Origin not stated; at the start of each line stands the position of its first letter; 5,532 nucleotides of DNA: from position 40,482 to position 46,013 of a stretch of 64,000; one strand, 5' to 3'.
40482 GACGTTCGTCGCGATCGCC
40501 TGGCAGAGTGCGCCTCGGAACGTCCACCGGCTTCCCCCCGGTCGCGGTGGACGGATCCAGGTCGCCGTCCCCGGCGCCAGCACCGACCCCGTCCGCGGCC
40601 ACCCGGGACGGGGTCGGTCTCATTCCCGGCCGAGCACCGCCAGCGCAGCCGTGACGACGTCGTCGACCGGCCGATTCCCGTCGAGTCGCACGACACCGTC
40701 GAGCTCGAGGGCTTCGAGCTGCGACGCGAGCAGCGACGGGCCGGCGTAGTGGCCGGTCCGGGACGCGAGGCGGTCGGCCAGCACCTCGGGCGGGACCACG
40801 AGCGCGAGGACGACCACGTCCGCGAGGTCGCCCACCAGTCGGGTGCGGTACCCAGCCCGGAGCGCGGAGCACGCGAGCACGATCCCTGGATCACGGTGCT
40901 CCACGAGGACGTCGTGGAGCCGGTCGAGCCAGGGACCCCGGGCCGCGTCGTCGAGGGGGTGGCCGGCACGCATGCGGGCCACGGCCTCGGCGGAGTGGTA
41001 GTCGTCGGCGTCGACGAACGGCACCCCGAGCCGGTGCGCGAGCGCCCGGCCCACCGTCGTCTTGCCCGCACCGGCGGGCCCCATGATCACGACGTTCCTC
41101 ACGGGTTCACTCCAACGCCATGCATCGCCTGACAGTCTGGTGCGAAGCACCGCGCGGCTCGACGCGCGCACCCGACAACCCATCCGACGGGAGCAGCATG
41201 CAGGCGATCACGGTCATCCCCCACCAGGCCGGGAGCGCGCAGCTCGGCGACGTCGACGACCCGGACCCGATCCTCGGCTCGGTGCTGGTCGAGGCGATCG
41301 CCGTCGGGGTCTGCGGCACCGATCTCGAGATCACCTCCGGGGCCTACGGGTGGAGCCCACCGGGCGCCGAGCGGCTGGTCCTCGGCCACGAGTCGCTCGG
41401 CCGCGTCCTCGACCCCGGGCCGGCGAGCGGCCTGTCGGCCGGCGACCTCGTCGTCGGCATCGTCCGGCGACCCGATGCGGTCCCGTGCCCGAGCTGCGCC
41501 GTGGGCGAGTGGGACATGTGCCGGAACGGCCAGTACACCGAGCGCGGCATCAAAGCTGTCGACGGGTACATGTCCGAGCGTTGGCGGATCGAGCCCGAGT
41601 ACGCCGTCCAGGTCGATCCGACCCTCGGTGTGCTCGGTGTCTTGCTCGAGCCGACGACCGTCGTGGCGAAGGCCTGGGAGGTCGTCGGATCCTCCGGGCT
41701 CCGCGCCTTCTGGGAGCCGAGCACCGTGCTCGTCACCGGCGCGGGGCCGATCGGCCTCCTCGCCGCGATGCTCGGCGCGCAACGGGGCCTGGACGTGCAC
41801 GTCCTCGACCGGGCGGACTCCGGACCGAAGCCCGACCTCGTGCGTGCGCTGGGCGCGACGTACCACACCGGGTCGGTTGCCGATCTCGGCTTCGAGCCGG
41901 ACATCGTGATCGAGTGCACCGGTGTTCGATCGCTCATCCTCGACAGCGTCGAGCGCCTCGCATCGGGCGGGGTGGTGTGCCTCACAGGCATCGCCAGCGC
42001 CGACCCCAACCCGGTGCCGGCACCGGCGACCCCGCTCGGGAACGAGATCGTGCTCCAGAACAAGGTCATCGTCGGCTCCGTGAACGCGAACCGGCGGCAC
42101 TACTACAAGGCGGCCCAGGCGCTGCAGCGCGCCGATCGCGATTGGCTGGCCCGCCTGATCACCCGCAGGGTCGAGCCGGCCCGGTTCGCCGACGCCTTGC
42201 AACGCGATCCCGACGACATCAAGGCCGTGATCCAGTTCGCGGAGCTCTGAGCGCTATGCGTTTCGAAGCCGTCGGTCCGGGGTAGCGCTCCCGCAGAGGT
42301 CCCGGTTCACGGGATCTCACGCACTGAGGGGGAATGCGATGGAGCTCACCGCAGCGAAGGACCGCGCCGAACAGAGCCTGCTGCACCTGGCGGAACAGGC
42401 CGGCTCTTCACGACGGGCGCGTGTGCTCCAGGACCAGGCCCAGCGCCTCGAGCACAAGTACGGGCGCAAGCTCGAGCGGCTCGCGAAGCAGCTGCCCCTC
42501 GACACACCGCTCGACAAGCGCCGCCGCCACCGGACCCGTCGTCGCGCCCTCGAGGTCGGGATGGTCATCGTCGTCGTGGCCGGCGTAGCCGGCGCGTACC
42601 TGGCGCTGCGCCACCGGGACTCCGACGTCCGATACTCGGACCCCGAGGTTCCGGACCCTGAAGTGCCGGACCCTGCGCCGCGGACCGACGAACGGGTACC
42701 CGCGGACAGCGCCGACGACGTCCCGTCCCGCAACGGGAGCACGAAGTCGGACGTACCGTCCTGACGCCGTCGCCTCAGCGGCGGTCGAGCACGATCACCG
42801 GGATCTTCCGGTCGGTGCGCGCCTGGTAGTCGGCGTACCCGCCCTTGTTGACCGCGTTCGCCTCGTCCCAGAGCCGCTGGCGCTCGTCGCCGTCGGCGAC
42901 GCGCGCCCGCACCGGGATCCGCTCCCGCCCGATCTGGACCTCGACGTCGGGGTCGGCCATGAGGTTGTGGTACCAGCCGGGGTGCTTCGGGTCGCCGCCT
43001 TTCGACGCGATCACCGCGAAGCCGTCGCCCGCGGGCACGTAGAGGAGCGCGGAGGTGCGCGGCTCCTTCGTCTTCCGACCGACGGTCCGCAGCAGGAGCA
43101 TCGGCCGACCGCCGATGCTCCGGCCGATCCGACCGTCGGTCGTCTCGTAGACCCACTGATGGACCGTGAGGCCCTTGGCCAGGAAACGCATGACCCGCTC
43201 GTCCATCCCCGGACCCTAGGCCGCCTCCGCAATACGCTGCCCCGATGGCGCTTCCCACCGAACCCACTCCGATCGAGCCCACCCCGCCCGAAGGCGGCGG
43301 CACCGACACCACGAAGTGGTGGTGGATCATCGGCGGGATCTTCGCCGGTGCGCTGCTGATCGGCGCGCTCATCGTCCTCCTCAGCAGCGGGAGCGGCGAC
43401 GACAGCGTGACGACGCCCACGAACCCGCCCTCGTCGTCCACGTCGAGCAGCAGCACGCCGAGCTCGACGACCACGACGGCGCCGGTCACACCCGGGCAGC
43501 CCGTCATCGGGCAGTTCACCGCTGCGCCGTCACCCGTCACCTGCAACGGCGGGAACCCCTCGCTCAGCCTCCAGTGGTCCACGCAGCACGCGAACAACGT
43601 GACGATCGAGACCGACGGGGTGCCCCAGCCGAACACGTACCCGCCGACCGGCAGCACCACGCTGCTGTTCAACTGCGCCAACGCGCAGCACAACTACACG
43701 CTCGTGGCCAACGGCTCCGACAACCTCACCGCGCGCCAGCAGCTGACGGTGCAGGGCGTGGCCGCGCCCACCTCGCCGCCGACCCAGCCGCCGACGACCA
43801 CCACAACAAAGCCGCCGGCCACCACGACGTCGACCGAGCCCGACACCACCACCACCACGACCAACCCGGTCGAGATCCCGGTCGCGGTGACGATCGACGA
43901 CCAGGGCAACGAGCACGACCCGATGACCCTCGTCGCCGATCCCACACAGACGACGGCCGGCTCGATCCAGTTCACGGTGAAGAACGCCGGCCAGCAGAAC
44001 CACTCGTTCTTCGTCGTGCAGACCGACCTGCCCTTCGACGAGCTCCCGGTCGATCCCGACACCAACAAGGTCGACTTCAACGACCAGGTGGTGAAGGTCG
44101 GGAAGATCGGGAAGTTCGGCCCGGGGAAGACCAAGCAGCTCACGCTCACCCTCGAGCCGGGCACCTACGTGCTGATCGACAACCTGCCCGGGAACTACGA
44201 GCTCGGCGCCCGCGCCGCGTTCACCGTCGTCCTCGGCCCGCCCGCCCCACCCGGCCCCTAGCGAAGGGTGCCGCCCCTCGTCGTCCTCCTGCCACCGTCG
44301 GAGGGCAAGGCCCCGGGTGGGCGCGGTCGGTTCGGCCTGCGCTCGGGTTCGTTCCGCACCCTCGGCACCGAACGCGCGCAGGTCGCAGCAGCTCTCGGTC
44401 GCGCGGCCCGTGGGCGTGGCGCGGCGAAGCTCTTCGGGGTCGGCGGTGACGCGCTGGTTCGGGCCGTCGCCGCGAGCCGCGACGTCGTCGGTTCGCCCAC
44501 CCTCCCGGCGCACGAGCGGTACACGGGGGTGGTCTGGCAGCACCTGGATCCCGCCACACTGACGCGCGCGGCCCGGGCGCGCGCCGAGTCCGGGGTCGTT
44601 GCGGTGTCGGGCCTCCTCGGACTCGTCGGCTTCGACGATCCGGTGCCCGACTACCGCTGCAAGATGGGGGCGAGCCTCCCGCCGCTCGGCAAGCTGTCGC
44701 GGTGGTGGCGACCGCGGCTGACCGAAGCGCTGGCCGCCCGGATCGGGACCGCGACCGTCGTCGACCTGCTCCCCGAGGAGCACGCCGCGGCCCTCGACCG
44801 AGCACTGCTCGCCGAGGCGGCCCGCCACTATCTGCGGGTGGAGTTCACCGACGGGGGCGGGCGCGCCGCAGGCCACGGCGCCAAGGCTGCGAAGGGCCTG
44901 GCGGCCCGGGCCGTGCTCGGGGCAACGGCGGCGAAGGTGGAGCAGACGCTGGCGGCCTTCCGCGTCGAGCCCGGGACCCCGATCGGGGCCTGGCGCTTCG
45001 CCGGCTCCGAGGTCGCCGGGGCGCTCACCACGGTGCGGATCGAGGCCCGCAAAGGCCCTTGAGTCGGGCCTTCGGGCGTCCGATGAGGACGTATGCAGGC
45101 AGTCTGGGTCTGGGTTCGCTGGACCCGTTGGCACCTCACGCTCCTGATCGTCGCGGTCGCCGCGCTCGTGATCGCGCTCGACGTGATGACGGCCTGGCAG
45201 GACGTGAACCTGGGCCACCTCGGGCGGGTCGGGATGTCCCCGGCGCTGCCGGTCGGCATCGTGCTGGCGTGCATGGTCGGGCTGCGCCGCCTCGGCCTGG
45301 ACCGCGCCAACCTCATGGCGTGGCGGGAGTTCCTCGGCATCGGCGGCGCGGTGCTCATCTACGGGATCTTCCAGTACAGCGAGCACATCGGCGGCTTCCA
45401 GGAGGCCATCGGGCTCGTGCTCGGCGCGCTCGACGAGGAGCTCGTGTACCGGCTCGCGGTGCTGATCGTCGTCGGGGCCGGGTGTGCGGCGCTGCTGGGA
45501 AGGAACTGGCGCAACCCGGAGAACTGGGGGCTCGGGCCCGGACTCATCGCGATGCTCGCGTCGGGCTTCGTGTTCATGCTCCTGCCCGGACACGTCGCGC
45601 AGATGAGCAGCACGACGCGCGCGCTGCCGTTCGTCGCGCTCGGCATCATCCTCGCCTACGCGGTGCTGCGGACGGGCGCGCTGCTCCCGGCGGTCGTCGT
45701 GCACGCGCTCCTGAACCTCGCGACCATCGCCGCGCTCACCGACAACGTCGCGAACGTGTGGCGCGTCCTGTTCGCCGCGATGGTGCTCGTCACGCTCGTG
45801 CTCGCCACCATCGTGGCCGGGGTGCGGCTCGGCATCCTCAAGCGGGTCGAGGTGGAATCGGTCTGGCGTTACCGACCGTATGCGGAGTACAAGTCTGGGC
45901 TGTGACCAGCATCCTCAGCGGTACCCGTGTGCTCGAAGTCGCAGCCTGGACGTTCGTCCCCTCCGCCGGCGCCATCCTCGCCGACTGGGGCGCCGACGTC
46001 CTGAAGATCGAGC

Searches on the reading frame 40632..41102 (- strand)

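Call 79: search_protein_families(library=pfam, proteins=[window:40632-41102:-], max_evalue=0.001)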
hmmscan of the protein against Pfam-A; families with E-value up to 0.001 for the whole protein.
window:40632-41102:- (157 aa): 9 families
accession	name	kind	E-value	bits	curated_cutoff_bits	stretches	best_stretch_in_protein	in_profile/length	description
PF01202.28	SKI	-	1.4e-10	41.9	22.1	1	11-117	2-107/159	Shikimate kinase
PF13238.12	AAA_18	-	3e-09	37.9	29.4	1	4-117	1-113/128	AAA domain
PF13671.12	AAA_33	-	8.4e-09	36.3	27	1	4-121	2-124/143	AAA domain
PF02224.24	Cytidylate_kin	-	1.3e-05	25.5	26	1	5-53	2-50/211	Cytidylate kinase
PF13191.12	AAA_16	-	3.1e-05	25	32.6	1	2-95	25-122/167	AAA ATPase domain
PF13521.12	AAA_28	-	4.2e-05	24.3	27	1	4-30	2-28/164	AAA domain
PF13207.12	AAA_17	-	5.8e-05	23.8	27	1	7-116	1-123/136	AAA domain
PF13189.12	Cytidylate_kin2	-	0.0002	22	28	1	5-33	3-31/176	Cytidylate kinase-like family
PF00004.35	AAA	-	0.00029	21.7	21.2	1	5-32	2-29/131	ATPase family associated with various cellular activities (AAA)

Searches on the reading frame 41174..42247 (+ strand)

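Call 79: search_protein_families(library=pfam, proteins=[window:41174-42247:+], max_evalue=0.001)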
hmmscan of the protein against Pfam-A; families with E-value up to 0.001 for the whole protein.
window:41174-42247:+ (358 aa): 4 families
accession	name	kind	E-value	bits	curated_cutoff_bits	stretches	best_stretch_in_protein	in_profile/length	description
PF16912.11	Glu_dehyd_C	-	1.3e-66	224.5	34.9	1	154-355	3-211/211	Glucose dehydrogenase C-terminus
PF08240.17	ADH_N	-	5e-14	52.8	23.5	1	35-147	3-102/104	Alcohol dehydrogenase GroES-like domain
PF00107.32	ADH_zinc_N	-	3.7e-09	37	31.8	1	192-317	1-127/129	Zinc-binding dehydrogenase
PF01494.25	FAD_binding_3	-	0.00012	21.9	22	1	184-216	3-35/349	FAD binding domain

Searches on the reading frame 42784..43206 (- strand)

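Call 79: search_protein_families(library=pfam, proteins=[window:42784-43206:-], max_evalue=0.001)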
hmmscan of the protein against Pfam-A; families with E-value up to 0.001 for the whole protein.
window:42784-43206:- (141 aa): 1 family
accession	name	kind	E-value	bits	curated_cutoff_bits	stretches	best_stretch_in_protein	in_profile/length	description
PF04075.20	F420H2_quin_red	-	4.6e-45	153.3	22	1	15-140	4-128/130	F420H(2)-dependent quinone reductase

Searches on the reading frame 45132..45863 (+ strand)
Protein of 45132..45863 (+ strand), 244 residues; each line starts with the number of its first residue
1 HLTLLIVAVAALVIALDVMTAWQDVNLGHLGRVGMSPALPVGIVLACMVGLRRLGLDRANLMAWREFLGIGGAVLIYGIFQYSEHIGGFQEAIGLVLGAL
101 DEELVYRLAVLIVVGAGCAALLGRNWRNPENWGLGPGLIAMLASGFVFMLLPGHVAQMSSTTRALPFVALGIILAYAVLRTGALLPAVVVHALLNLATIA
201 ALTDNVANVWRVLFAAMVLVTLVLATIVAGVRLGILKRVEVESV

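Call 79: search_protein_families(library=pfam, proteins=[window:45132-45863:+], max_evalue=0.001)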
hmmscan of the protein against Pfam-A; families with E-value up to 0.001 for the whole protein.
window:45132-45863:+ (244 aa): 1 family
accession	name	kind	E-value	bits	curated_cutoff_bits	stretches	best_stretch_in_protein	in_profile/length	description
PF02517.21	Rce1-like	-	3.1e-09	37.4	22.4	1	94-196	11-92/93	Type II CAAX prenyl endopeptidase Rce1-like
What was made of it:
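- A Rce1-like/CPBP protease gene lies in the window at 45132-45863 (call 79).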
